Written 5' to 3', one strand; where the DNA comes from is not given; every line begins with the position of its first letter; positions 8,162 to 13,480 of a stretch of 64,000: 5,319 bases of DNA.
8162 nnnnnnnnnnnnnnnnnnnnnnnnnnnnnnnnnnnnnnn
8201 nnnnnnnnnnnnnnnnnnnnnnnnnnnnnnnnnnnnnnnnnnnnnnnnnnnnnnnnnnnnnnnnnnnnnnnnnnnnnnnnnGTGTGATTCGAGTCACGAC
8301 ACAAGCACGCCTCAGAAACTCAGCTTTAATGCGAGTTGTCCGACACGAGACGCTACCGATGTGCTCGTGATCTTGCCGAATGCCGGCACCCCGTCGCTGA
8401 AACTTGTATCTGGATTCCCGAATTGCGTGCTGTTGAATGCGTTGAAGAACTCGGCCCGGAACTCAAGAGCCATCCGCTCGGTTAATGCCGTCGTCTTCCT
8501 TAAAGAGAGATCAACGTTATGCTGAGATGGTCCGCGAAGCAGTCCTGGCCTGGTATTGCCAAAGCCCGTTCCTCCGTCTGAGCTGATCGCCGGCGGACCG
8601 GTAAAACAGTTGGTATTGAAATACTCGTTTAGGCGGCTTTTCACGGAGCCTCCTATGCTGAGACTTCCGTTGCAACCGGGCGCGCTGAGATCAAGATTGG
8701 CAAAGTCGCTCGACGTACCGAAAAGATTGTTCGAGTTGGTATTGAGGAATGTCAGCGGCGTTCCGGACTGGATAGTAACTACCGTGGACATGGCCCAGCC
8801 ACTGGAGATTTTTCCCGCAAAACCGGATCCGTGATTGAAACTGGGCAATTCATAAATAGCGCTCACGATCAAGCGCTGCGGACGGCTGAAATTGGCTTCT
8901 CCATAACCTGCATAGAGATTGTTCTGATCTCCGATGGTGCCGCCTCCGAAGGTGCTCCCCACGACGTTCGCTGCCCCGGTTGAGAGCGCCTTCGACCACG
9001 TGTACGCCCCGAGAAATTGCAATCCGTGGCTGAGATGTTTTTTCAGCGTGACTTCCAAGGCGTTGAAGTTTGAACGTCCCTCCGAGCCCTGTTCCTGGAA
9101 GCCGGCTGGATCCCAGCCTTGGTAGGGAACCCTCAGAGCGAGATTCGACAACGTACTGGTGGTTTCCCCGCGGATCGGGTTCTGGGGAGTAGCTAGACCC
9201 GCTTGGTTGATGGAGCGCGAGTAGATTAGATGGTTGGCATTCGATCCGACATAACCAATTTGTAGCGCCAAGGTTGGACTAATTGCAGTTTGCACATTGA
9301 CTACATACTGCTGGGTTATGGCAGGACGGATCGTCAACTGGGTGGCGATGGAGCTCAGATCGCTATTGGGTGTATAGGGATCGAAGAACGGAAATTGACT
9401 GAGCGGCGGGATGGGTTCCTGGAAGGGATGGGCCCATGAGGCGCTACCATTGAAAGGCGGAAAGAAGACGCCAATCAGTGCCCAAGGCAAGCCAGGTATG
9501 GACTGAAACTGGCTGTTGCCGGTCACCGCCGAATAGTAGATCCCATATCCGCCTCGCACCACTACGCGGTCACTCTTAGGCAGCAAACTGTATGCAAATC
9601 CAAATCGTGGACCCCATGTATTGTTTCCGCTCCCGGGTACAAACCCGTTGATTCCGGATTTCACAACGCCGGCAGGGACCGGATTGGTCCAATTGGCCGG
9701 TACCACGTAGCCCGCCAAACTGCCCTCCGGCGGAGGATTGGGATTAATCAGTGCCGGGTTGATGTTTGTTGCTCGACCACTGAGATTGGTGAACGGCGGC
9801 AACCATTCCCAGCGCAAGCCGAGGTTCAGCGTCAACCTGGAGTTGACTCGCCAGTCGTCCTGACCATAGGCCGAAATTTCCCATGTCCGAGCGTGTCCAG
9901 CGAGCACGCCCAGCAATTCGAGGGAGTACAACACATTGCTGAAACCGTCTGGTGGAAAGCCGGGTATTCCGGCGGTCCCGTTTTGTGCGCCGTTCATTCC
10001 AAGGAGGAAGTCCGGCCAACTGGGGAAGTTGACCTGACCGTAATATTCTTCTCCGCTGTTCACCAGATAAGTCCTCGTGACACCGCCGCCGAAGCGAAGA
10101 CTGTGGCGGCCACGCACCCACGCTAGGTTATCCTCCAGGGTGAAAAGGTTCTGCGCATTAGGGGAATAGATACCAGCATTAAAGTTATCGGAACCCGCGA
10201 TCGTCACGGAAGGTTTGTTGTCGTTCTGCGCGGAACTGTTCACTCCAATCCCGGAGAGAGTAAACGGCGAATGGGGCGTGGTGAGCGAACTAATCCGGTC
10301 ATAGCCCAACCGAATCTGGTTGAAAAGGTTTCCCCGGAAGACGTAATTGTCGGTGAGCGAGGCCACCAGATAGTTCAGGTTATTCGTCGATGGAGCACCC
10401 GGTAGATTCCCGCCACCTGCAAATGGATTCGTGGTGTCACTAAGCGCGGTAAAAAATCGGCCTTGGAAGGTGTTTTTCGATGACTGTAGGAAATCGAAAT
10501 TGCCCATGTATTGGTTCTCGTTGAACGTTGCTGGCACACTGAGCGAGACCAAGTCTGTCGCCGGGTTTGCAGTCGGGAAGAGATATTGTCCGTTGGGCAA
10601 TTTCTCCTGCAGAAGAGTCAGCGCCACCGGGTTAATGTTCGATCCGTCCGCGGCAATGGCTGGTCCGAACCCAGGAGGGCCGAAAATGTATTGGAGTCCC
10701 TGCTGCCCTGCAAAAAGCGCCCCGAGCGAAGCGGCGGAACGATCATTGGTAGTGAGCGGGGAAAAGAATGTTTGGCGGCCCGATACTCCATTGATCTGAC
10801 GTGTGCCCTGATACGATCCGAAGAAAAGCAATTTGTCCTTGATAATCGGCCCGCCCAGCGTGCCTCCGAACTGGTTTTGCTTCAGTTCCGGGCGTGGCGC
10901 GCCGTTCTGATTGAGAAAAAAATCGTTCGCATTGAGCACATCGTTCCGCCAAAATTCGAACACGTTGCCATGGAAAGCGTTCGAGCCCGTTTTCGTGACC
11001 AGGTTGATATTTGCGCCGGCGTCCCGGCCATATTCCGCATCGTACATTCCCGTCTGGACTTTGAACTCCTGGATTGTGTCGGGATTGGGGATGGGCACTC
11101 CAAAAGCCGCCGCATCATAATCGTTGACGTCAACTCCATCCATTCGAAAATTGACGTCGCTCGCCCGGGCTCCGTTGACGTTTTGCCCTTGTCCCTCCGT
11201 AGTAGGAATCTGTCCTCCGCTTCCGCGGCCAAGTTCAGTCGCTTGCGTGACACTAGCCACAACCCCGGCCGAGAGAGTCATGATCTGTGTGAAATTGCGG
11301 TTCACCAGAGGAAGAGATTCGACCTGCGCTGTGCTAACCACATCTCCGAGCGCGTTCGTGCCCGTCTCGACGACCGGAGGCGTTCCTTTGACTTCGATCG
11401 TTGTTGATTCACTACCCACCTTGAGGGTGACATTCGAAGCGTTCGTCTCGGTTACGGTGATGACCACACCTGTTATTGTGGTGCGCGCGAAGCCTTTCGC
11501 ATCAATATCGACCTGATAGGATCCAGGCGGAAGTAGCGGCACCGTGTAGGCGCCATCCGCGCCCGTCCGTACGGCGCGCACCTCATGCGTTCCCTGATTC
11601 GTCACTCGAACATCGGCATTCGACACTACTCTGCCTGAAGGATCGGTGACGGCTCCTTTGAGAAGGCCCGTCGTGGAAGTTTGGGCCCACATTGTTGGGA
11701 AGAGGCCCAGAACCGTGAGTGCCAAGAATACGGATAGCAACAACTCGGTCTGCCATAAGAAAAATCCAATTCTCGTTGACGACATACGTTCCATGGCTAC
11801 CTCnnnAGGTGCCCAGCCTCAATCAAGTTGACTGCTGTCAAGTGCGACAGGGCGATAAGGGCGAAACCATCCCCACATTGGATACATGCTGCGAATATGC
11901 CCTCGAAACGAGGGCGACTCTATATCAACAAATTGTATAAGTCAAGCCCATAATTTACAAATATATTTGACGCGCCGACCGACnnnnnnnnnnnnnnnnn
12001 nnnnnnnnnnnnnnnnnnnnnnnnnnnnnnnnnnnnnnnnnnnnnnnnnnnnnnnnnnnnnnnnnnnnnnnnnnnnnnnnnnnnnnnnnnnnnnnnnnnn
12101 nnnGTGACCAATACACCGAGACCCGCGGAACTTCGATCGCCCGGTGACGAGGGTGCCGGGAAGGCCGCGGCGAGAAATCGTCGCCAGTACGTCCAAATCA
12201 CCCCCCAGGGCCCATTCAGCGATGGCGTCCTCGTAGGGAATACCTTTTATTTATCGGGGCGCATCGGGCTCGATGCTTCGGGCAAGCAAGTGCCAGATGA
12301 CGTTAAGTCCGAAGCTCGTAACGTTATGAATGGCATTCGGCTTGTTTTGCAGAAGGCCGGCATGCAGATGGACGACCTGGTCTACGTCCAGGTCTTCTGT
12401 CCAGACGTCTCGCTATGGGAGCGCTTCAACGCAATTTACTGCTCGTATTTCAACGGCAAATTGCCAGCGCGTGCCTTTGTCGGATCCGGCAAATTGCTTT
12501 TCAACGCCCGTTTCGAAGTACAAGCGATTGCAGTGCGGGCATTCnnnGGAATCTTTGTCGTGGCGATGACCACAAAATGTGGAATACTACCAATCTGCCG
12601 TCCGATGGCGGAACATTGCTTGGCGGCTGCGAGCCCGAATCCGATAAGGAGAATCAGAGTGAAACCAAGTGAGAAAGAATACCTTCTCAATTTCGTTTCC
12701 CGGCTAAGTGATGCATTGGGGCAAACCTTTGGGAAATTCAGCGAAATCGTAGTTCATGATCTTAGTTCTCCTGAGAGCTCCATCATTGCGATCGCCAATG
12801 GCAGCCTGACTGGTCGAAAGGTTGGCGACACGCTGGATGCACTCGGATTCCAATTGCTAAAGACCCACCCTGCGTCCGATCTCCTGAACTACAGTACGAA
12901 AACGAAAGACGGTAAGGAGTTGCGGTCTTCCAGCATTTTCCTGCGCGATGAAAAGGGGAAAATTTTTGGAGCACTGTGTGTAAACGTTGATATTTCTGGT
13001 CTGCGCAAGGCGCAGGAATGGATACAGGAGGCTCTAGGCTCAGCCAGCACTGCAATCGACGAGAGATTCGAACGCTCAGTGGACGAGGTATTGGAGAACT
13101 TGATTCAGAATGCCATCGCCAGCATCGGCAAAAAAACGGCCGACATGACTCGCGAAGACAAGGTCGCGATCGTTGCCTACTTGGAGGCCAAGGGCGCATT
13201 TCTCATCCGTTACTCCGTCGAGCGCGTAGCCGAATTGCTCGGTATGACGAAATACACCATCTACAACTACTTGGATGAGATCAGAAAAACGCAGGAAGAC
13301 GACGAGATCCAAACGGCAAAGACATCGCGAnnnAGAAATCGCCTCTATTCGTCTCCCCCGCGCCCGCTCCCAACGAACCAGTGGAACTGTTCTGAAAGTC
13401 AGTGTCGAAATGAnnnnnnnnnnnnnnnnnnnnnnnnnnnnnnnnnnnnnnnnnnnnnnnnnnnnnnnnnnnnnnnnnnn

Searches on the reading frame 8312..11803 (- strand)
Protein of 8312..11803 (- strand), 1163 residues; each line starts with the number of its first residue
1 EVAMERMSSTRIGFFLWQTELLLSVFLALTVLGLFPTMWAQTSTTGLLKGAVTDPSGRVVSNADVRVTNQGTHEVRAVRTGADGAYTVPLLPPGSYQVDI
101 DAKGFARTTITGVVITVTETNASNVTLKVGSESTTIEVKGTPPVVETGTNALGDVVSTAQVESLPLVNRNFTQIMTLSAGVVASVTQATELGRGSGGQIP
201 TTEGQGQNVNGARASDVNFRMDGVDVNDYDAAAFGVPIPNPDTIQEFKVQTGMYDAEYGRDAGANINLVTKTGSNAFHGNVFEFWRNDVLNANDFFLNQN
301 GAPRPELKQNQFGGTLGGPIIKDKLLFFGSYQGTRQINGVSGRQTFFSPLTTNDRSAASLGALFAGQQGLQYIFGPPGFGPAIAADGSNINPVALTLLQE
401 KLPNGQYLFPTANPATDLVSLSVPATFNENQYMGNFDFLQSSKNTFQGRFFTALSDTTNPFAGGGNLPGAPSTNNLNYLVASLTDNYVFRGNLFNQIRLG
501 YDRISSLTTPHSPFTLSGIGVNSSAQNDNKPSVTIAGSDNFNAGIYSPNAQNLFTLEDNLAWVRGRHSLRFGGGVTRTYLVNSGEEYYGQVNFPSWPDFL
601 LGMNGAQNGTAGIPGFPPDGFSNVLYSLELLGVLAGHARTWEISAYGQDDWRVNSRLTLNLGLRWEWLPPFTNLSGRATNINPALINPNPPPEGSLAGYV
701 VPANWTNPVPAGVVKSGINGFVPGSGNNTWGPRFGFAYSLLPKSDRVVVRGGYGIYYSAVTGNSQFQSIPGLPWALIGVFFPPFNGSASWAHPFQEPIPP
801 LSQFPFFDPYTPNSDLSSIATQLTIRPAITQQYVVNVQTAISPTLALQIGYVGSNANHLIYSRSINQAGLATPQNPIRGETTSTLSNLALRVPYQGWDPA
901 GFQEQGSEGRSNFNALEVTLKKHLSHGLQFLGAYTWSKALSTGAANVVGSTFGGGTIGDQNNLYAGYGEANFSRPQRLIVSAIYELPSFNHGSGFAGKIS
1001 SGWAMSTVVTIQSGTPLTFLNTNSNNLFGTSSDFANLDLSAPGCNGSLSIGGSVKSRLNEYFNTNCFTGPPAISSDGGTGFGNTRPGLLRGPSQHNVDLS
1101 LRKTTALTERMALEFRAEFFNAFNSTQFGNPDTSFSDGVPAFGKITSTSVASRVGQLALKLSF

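Call 70: search_protein_families(library=pfam, proteins=[window:8312-11803:-], max_evalue=0.00001)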
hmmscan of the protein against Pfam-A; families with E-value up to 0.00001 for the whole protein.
window:8312-11803:- (1163 aa): 2 families
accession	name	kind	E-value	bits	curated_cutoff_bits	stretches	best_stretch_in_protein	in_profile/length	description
PF25183.1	OMP_b-brl_4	-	4.2e-180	601.5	30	1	269-1156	1-838/838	Outer membrane beta barrel domain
PF13620.12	CarboxypepD_reg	-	6.5e-19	68.5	32.3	1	48-128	2-82/82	Carboxypeptidase regulatory-like domain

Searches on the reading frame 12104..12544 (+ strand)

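Call 70: search_protein_families(library=pfam, proteins=[window:12104-12544:+], max_evalue=0.00001)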
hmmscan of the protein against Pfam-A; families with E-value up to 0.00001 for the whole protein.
window:12104-12544:+ (147 aa): 1 family
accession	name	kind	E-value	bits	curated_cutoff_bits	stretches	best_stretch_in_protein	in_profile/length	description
PF01042.26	Ribonuc_L-PSP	-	6.7e-25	87.9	27.3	1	32-144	5-120/121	Endoribonuclease L-PSP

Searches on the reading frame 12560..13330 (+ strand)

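Call 8: search_protein_families(library=pfam, proteins=[window:12560-13330:+], max_evalue=0.001)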
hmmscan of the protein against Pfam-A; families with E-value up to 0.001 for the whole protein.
window:12560-13330:+ (257 aa): 2 families
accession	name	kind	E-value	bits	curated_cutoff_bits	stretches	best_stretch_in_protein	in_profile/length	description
PF08348.17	PAS_6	-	1.8e-37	128.1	27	1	43-153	1-114/115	YheO-like PAS domain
PF13309.12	HTH_22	-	4.5e-21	75.1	29.6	1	178-239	2-63/63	HTH domain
